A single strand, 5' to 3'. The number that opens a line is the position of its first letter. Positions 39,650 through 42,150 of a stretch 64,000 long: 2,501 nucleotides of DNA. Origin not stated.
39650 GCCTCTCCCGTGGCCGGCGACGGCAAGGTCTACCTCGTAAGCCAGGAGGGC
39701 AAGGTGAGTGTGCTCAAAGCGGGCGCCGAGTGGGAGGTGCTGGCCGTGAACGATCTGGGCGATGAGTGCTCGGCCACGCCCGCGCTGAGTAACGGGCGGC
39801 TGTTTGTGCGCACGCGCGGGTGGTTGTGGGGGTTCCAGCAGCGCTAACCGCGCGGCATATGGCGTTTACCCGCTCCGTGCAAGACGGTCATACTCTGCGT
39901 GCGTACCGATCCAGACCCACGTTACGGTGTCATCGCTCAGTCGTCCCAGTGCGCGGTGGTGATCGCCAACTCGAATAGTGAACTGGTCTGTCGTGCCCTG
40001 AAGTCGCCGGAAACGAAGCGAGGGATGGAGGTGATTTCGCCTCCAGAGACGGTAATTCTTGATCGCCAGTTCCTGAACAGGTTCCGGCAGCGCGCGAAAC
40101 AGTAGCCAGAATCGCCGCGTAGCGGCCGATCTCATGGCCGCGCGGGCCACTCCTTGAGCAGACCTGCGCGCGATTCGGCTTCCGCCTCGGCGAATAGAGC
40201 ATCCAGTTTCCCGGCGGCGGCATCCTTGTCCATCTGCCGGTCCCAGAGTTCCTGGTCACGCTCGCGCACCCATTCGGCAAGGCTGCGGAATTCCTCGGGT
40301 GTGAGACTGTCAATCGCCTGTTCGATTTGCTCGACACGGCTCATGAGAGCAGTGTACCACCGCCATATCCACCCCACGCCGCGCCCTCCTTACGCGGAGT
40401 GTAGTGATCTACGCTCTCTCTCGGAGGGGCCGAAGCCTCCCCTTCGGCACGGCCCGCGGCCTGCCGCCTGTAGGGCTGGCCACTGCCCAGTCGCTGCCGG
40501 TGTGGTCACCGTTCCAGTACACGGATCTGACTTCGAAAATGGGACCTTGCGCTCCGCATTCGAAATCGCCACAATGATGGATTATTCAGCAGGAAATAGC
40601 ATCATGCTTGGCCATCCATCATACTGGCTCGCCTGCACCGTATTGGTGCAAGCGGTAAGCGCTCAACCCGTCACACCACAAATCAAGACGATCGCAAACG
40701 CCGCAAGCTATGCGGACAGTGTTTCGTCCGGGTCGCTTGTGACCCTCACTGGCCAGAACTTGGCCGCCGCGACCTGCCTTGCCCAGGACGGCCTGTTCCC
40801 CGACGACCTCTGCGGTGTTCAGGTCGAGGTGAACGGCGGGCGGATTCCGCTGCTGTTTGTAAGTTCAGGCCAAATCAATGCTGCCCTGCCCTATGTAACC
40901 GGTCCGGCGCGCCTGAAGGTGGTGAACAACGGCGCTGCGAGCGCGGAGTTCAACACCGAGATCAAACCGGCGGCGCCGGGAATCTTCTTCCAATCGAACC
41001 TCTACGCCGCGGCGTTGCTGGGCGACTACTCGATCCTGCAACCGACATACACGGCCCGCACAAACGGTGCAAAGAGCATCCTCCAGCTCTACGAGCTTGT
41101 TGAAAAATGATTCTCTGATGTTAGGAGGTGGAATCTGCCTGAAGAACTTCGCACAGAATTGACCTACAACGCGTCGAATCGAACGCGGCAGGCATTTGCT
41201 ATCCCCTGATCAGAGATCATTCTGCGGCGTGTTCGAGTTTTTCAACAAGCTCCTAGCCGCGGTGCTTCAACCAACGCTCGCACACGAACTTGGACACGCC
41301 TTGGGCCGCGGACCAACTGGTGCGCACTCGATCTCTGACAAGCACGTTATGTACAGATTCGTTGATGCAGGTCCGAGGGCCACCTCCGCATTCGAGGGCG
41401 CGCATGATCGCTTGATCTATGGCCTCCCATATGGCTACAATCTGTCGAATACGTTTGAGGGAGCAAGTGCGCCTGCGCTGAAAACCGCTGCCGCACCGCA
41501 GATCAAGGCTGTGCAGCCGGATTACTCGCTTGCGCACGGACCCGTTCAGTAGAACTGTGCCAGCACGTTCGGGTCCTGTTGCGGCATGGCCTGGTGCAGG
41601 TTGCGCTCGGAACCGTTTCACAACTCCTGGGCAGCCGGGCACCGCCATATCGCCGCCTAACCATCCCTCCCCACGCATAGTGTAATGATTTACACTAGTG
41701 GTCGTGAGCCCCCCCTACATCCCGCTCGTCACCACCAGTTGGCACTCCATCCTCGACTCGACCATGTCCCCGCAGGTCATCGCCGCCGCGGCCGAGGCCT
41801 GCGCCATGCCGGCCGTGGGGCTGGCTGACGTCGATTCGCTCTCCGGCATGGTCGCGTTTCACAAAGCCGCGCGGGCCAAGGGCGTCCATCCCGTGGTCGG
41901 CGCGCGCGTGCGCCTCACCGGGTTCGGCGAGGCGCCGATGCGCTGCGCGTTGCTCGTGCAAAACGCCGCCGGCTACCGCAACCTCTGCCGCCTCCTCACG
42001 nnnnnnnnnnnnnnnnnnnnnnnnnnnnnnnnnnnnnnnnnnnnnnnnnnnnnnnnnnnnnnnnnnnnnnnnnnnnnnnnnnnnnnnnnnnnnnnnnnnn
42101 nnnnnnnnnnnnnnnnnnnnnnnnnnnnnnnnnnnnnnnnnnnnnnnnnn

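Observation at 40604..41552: Two gene fragments (Ig-like TIGR03437-type domain; metzincin HExxH/Met-turn motif) separated by a ~160-bp inverted-repeat element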

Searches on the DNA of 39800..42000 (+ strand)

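Call 21: search_rna_families(source=window, start=39800, end=42000, threshold=evalue, max_evalue=1)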
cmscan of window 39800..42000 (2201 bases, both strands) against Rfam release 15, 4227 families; matches with E-value up to 1: 1.
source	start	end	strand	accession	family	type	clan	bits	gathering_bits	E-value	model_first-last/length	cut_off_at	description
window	39954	40043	+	RF01630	ceN40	Gene; snRNA; snoRNA; CD-box;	-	16.8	35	0.83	1-123/123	no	Nematode snoRNA ceN40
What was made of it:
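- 41093..41252 (.): 160-bp non-autonomous transposable element (MITE), full length. It has no coding capacity of its own and an asymmetric interior. There is no Rfam match (call 21).
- On Structured RNA family: There is no Rfam hit (call 21).
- There is no Rfam match at E <= 1 (call 21).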

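Call 80: search_dna_similar(query=window:41089-41256:+, collection=plasmids, mode=distant, max_evalue=10, max_rows=30)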
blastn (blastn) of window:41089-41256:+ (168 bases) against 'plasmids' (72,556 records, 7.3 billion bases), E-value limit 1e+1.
Records with a match: 6; places in all: 6; records where one place covers at least 80% of the query: 0.
Best place of each record, by identity: 95-99% 3; 90-95% 1; 80-90% 2.
By first word of the organism name: Rhizobium 4; Caballeronia 1; Shinella 1.
By predicted mobility (MOB-suite, as given by PLSDB): non-mobilizable 4; mobilizable 1; conjugative 1.
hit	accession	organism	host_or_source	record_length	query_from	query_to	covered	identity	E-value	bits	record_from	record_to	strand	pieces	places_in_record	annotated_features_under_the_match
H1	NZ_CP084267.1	Caballeronia sp. Lep1P3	Leptoglossus zonatus,Cell culture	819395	82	111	18%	86.7%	6e+0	37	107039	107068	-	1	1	MFS transporter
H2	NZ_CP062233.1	Rhizobium sp. TH2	Sainfoin,pure bacterial culture,Nodule ...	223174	84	112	17%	89.7%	2e+0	40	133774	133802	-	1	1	none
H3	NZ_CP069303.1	Shinella sp. PSBB067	monoisolate,Minnesota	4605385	93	118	15%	92.3%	2e+0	39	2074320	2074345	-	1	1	none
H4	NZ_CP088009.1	Rhizobium sp. T136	Melilotus albus,Cell culture,root nodule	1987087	136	158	14%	95.7%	6e+0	38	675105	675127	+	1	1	none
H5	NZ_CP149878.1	Rhizobium sp. T1473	Medicago sativa,Cell Culture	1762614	136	158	14%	95.7%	6e+0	38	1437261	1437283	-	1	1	none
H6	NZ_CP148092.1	Rhizobium sp. T1470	Medicago sativa,cell culture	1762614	136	158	14%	95.7%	6e+0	38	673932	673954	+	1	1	none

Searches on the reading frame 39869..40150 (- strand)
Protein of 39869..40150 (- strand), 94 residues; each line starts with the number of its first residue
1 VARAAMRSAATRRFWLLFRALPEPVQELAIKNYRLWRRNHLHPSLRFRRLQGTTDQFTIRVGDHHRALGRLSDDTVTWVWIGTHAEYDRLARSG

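Call 7: search_protein_families(library=pfam, proteins=[window:39869-40150:-], max_evalue=1)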
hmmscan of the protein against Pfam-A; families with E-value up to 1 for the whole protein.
window:39869-40150:- (94 aa): 2 families
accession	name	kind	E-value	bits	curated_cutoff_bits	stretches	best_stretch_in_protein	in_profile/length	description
PF24732.2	ParE_like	-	6.7e-09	36.1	24.4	1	25-89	3-67/67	ParE-like toxin domain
PF09907.15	HigB_toxin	-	0.043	14.5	27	1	74-89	58-73/74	HigB_toxin, RelE-like toxic component of a toxin-antitoxin system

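Call 8: search_protein_families(library=ncbifam, proteins=[window:39869-40150:-], max_evalue=1)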
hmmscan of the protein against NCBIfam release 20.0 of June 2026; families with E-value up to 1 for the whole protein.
window:39869-40150:- (94 aa): 1 family
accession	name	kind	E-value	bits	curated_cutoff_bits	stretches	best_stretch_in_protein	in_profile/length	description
NF005906.0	PRK07883.1-4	equivalog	0.067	11.5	495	1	31-69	119-155/563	DEDD exonuclease domain-containing protein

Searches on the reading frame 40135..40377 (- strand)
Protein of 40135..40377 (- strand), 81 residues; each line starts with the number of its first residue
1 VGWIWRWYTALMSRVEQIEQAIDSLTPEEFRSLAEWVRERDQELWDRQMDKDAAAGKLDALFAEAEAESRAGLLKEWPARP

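Call 7: search_protein_families(library=pfam, proteins=[window:40135-40377:-], max_evalue=1)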
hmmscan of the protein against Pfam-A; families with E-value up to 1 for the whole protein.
window:40135-40377:- (81 aa): 1 family
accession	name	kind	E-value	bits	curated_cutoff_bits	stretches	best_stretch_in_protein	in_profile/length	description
PF20396.3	DUF6689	-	0.059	13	27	1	12-79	184-249/275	Family of unknown function (DUF6689)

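Call 8: search_protein_families(library=ncbifam, proteins=[window:40135-40377:-], max_evalue=1)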
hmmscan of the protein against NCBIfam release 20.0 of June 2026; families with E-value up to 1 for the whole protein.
window:40135-40377:- (81 aa): 1 family
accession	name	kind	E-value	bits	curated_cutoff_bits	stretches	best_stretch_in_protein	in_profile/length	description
TIGR04158.1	rSAM_MIA_synth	equivalog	0.13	11.1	400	1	5-41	134-170/368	3-methyl-2-indolic acid synthase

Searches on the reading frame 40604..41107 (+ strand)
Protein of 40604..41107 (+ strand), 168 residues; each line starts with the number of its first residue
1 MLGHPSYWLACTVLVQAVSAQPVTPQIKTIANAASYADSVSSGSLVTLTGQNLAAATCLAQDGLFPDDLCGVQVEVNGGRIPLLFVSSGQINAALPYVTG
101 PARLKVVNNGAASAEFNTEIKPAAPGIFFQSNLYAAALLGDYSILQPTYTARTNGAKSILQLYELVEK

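Call 7: search_protein_families(library=pfam, proteins=[window:40604-41107:+], max_evalue=1)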
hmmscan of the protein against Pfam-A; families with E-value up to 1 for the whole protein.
window:40604-41107:+ (168 aa): 2 families
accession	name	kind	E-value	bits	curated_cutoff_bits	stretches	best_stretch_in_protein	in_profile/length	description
PF01833.30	TIG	-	3.3e-06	27.4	20.9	1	40-112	13-74/84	IPT/TIG domain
PF12414.13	Fox-1_C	-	0.34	11.8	25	1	106-152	27-72/94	Calcitonin gene-related peptide regulator C terminal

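Call 8: search_protein_families(library=ncbifam, proteins=[window:40604-41107:+], max_evalue=1)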
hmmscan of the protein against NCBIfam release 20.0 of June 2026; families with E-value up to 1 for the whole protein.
window:40604-41107:+ (168 aa): 2 families
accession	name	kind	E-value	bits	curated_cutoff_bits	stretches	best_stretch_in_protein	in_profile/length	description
TIGR03437.1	Soli_cterm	paralog_domain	1.7e-28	99.9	29.05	1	30-152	1-130/225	Solibacter uncharacterized C-terminal domain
NF058597.1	CoaZ_rpt_PGGG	domain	0.0004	20.4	30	1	71-117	32-85/88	choice-of-anchor Z repeating domain-containing protein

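Call 17: find_homologous_proteins(query=window:40604-41107:+, max_evalue=0.001)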
Query window:40604-41107:+ (168 aa): 1 proteins with E <= 0.001 among 399 candidates.
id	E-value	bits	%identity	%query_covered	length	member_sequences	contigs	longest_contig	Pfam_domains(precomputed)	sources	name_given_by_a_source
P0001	3.8e-103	360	100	100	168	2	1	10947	PF01833.31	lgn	-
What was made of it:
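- Closest known: Solibacter-type TIGR03437. Different: The only sequence at E <= 0.001 in the 5.8-billion-sequence collection is itself (call 17).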

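Call 18: find_encoding_contigs(protein=P0001, flank=10000, max_places=10)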
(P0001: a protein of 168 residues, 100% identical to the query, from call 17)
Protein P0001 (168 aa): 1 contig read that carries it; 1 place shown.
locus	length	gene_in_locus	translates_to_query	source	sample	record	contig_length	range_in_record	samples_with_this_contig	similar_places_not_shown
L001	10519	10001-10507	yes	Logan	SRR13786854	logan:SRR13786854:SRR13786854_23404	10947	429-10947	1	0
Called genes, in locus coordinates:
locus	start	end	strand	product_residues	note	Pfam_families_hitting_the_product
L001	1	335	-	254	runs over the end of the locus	?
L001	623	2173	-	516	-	PF01145:Band_7, PF15975:Flot (weak)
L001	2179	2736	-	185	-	-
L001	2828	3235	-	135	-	PF12680:SnoaL_2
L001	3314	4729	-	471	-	PF10142:PhoPQ_related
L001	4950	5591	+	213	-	PF07589:PEP_exosort_dom (weak)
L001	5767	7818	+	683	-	PF26550:Tricorn_2nd, PF26549:Tricorn_N, PF07676:PD40 (weak), PF20434:BD-FAE (faint), PF00326:Peptidase_S9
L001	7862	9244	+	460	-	PF13202:EF-hand_5 (faint), PF01011:PQQ (faint), PF13360:PQQ_2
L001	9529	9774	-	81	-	-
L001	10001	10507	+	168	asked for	PF01833:TIG (weak)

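Call 27: find_encoding_contigs(protein=P0002, flank=3000, max_places=5)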
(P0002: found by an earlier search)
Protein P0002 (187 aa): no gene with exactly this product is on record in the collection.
